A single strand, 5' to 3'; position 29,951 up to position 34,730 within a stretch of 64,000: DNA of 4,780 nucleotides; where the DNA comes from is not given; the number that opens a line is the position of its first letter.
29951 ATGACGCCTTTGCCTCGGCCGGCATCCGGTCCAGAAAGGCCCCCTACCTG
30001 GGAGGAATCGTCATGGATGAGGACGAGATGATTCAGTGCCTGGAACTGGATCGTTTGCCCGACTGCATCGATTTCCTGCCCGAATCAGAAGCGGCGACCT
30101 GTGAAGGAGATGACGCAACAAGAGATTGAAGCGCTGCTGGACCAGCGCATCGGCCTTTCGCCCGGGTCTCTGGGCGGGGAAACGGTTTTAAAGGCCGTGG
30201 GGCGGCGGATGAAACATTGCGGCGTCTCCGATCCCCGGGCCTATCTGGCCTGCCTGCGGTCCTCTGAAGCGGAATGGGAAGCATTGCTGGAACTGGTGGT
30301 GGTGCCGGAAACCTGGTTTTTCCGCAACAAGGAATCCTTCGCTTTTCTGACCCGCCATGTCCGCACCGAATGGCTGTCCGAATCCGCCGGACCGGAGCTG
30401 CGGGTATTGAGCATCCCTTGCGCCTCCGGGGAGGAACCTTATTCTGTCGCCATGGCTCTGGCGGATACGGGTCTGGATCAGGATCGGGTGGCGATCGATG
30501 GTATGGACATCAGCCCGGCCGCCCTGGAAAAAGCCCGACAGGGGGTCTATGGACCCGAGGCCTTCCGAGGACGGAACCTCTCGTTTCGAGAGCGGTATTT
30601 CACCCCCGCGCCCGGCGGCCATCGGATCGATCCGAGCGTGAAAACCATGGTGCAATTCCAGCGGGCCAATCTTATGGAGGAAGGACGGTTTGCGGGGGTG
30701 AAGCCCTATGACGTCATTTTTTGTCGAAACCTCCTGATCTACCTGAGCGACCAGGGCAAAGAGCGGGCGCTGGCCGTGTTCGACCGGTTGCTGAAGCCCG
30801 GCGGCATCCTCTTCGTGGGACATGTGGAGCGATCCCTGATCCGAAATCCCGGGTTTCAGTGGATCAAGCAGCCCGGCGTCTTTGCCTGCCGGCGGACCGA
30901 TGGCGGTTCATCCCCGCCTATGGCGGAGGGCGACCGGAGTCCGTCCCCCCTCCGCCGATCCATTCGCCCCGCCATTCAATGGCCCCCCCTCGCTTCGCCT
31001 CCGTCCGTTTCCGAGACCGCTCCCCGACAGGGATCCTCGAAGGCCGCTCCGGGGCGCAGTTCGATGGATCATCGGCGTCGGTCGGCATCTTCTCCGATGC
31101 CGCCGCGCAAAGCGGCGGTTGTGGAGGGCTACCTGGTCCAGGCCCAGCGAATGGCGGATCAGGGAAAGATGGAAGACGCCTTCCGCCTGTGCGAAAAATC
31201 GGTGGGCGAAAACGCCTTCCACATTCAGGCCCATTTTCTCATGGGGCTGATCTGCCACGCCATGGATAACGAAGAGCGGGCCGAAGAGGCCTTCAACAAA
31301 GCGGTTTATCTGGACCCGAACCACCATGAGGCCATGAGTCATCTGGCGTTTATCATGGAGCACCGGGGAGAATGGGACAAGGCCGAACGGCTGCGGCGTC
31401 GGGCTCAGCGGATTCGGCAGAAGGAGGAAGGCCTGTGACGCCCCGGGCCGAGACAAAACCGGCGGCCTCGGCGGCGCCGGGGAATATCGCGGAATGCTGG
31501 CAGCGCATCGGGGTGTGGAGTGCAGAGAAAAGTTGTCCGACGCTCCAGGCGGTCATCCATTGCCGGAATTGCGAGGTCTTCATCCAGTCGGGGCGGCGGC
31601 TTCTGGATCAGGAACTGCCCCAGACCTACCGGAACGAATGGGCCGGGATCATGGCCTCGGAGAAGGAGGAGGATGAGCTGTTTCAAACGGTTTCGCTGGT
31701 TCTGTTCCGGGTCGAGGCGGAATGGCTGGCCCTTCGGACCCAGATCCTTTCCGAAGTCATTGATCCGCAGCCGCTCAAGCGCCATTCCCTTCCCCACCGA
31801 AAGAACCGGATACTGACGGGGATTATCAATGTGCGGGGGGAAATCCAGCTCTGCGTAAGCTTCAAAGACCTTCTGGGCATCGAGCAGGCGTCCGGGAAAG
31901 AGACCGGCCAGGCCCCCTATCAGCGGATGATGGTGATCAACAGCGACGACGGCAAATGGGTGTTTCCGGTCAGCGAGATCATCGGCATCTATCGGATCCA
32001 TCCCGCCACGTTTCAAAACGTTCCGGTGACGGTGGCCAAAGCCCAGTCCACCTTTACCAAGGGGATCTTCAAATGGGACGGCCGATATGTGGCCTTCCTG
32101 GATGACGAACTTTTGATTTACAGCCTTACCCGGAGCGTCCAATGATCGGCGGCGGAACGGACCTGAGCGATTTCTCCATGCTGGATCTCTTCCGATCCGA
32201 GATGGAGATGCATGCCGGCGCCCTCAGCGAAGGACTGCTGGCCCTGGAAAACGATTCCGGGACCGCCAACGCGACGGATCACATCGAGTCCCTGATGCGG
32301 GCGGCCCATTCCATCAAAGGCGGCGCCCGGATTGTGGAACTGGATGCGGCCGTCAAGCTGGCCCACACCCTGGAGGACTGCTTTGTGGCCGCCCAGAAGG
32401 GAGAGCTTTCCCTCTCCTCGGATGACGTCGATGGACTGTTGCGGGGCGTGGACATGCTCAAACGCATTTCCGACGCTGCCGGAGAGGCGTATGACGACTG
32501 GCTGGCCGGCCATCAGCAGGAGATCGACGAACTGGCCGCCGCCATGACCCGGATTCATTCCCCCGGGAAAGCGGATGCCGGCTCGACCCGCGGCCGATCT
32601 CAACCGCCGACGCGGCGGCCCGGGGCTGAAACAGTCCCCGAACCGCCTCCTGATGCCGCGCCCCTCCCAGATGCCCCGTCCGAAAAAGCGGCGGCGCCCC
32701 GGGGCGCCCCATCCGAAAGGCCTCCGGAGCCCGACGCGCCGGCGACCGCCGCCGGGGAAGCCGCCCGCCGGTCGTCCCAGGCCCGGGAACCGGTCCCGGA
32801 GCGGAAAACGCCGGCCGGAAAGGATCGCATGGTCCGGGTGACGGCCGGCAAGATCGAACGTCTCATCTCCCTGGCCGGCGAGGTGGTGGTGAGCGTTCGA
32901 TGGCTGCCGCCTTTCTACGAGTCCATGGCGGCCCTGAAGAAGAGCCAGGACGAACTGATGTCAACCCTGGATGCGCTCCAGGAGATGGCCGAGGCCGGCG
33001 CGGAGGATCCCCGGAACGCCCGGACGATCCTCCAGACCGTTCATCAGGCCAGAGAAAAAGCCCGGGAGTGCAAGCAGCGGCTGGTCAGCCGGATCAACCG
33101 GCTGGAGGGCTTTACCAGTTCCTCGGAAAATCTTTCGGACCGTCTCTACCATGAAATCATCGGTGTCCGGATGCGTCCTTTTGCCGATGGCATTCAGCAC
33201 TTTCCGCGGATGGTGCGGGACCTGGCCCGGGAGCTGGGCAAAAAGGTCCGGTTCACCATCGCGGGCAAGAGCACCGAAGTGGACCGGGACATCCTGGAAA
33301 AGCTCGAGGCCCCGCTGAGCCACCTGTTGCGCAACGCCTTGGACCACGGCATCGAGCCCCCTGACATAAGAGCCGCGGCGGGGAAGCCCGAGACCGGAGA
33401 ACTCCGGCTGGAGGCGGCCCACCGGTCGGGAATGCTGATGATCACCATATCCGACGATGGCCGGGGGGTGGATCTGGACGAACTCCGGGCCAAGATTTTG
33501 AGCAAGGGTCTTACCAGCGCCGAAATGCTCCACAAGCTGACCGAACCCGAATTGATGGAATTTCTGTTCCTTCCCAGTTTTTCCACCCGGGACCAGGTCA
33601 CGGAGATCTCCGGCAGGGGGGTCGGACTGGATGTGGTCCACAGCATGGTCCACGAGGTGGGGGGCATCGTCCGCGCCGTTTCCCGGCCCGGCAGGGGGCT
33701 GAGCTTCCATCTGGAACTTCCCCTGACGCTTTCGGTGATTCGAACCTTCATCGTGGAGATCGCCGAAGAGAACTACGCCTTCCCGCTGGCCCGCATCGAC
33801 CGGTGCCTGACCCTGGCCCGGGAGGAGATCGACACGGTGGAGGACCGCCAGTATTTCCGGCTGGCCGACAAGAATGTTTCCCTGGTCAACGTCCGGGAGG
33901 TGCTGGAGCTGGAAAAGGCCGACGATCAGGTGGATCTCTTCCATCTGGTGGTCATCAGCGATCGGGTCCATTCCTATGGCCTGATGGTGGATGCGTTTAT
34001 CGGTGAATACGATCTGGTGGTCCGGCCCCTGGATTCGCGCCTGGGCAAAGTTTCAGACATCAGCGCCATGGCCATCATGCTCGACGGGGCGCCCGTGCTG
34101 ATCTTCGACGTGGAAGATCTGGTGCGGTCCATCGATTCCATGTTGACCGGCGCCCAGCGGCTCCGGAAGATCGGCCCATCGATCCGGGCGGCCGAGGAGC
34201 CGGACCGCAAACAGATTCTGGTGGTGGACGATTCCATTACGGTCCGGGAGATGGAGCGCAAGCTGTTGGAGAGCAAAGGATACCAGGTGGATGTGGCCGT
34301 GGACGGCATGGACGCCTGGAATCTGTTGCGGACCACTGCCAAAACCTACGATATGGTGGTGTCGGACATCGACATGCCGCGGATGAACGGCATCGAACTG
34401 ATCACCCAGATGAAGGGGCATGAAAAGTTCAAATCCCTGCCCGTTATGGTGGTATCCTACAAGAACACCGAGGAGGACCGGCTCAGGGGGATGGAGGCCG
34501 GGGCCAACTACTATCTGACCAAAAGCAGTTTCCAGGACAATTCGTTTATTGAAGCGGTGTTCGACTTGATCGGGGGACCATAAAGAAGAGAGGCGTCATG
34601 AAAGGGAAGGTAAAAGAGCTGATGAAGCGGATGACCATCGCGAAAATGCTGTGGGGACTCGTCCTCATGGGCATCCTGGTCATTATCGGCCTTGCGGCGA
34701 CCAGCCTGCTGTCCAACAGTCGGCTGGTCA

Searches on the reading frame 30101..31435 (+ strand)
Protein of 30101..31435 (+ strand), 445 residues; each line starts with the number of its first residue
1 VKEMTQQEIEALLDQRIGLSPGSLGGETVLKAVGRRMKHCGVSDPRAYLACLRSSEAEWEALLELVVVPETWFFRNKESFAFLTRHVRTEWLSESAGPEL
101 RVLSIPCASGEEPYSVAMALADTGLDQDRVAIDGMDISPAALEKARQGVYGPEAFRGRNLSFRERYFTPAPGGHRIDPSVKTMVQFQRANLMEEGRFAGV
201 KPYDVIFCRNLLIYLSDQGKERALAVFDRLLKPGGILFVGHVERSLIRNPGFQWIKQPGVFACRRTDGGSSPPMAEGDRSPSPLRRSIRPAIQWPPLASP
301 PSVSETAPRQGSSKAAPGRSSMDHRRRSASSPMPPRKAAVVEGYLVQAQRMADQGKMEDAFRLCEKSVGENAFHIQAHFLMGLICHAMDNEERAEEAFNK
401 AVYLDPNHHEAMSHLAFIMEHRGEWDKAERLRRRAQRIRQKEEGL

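Call 8: search_protein_families(library=pfam, proteins=[window:30101-31435:+], max_evalue=0.001)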
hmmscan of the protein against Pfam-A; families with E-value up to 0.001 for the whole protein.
window:30101-31435:+ (445 aa): 11 families
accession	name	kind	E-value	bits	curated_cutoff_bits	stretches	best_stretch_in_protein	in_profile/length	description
PF01739.24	CheR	-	7.4e-45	153.2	27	1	70-245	2-179/195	CheR methyltransferase, SAM binding domain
PF08242.18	Methyltransf_12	-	3.5e-08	34.5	30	1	105-237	3-98/98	Methyltransferase domain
PF07719.23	TPR_2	-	7.5e-08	32.4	27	1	376-408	2-34/34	Tetratricopeptide repeat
PF13424.12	TPR_12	-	3.6e-07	30.7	30.1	0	411-444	5-38/77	Tetratricopeptide repeat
PF00515.34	TPR_1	-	2.1e-06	27.8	27.8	1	376-408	2-34/34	Tetratricopeptide repeat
PF13649.12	Methyltransf_25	-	2.2e-06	28.7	27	0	184-235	48-97/97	Methyltransferase domain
PF13181.12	TPR_8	-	3e-06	27.4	25.7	1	376-408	2-34/34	Tetratricopeptide repeat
PF13431.12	TPR_17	-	8.8e-06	26.1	24.4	1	397-429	1-33/34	Tetratricopeptide repeat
PF14559.12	TPR_19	-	9e-06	26.4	25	0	392-441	8-57/68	Tetratricopeptide repeat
PF08241.18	Methyltransf_11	-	5.8e-05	24.1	21.2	0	184-239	44-95/95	Methyltransferase domain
PF13847.12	Methyltransf_31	-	7e-05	23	27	0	100-243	5-113/145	Methyltransferase domain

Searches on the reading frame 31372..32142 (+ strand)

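Call 8: search_protein_families(library=pfam, proteins=[window:31372-32142:+], max_evalue=0.001)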
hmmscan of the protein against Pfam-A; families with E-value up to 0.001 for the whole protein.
window:31372-32142:+ (257 aa): 1 family
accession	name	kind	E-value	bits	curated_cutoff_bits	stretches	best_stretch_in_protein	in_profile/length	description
PF01584.24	CheW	-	2.9e-18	66.3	23.5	1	109-250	2-135/138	CheW-like domain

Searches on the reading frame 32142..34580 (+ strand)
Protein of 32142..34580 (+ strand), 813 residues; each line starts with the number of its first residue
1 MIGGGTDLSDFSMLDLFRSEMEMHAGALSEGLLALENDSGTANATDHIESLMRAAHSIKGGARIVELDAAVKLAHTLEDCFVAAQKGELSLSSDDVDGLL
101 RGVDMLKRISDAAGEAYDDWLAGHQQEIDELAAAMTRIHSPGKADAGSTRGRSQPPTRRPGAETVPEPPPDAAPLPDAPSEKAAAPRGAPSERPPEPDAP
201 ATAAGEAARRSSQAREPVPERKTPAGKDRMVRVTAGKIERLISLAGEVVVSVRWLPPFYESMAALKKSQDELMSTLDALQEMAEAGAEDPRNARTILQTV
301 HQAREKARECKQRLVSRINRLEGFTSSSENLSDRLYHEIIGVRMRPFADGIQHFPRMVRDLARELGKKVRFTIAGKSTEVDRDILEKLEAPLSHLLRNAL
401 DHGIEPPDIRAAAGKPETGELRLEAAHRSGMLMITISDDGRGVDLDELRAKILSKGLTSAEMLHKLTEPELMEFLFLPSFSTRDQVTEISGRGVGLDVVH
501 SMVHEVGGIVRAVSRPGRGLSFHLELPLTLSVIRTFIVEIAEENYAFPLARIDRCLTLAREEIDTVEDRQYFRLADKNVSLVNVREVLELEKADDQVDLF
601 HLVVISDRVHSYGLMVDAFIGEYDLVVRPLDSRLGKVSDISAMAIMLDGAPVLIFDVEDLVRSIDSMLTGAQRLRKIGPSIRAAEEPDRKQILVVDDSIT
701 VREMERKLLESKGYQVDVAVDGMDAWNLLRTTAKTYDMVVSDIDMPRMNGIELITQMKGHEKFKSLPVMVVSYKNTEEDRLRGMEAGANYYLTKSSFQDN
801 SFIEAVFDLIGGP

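Call 8: search_protein_families(library=pfam, proteins=[window:32142-34580:+], max_evalue=0.001)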
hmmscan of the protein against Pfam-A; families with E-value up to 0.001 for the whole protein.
window:32142-34580:+ (813 aa): 5 families
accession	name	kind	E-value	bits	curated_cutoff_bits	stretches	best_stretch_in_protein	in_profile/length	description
PF00072.30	Response_reg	-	2e-25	89.6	30.2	1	692-800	1-104/111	Response regulator receiver domain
PF01584.24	CheW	-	8.8e-17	61.5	23.5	1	536-663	3-136/138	CheW-like domain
PF02518.31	HATPase_c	-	5.7e-16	59.4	26.4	1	392-529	6-110/111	Histidine kinase-, DNA gyrase B-, and HSP90-like ATPase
PF01627.28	Hpt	-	1.5e-13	51.2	24.6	1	13-106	2-81/84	Hpt domain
PF02895.20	H-kinase_dim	-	7.4e-05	23.6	23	1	229-281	2-56/68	Signal transducing histidine kinase, homodimeric domain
